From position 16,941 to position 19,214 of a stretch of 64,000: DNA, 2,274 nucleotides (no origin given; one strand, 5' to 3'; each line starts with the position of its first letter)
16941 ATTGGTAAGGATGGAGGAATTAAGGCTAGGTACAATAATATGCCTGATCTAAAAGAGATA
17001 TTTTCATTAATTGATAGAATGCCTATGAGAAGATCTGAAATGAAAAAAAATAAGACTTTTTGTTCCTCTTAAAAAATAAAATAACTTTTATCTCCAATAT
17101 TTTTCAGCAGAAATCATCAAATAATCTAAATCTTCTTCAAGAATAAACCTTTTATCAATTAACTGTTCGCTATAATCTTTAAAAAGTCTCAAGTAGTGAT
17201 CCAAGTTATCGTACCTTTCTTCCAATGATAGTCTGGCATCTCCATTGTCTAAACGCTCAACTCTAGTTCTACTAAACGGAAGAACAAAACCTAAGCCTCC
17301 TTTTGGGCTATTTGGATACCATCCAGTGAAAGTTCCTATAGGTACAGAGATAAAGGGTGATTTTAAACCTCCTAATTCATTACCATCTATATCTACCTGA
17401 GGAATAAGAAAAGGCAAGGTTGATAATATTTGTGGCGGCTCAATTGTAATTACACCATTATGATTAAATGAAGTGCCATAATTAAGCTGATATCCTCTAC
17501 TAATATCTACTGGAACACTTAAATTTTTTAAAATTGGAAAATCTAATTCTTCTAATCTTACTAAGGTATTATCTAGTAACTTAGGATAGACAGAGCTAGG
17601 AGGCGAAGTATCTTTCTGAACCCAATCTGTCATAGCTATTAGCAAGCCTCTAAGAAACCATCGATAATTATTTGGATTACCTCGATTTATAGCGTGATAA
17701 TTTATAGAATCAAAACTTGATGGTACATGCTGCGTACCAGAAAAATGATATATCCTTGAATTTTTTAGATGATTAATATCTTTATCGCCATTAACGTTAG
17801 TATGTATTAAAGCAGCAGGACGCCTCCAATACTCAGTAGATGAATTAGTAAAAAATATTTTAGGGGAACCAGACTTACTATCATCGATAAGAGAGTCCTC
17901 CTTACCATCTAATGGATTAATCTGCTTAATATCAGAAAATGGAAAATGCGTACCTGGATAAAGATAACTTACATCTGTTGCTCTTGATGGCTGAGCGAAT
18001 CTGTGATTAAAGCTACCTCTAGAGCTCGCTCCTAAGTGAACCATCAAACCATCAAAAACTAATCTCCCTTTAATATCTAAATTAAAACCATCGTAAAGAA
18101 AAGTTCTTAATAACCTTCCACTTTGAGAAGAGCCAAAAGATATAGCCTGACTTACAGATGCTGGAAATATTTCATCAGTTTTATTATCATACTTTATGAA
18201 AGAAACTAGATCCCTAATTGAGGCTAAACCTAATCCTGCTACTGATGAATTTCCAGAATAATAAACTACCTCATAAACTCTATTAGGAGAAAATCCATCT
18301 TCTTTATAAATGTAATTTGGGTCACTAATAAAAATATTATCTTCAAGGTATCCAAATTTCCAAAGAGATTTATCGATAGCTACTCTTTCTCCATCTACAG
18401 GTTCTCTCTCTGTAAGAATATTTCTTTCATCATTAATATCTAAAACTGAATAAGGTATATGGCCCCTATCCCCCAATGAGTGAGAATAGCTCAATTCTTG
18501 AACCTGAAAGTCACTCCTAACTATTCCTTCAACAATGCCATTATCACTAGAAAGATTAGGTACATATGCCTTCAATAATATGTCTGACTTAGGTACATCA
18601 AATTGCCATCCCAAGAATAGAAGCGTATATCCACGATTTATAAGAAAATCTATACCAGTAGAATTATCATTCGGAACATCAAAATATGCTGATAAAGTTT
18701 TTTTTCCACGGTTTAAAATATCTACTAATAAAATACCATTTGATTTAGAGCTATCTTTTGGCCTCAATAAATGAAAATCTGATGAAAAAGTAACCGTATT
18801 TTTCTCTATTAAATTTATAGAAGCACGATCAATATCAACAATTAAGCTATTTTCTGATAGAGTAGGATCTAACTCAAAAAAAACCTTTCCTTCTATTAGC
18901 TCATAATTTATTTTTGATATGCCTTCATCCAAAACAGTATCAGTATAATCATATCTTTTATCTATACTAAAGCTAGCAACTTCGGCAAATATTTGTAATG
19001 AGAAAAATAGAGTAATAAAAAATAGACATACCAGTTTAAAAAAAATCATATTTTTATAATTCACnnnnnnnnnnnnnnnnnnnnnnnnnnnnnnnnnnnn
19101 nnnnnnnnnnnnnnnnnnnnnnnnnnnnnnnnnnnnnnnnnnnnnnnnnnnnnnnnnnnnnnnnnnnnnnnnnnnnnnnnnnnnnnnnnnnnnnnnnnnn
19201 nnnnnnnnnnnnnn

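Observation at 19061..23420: Tandem triplicated sulfatases with near-identical termini and hypervariable internal cassettes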

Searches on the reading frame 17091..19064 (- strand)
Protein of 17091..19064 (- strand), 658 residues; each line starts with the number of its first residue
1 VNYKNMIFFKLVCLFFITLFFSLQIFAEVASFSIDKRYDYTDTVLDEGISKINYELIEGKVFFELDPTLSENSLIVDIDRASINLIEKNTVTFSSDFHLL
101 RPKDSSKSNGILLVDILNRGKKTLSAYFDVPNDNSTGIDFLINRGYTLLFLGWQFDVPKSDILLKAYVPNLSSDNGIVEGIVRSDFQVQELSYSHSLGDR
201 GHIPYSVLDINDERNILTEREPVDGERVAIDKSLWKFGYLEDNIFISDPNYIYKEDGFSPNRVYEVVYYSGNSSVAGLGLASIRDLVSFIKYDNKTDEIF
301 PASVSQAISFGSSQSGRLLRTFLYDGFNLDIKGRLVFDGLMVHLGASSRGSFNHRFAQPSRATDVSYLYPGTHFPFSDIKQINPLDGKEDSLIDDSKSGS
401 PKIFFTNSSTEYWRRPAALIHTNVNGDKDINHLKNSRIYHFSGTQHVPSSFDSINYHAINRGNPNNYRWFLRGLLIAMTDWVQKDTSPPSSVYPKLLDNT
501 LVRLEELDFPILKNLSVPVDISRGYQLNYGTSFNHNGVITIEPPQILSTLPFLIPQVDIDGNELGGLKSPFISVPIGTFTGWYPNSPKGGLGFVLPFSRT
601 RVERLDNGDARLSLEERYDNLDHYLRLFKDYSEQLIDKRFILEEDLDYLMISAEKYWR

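Call 4: search_protein_families(library=pfam, proteins=[window:17091-19064:-])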
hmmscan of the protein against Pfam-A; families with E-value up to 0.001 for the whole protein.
window:17091-19064:- (658 aa): 1 family
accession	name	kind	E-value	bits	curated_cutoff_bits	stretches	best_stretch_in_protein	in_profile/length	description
PF20091.5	Abhydrolase_10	-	2.1e-30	106.5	23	1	257-649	128-427/429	Alpha/beta hydrolase domain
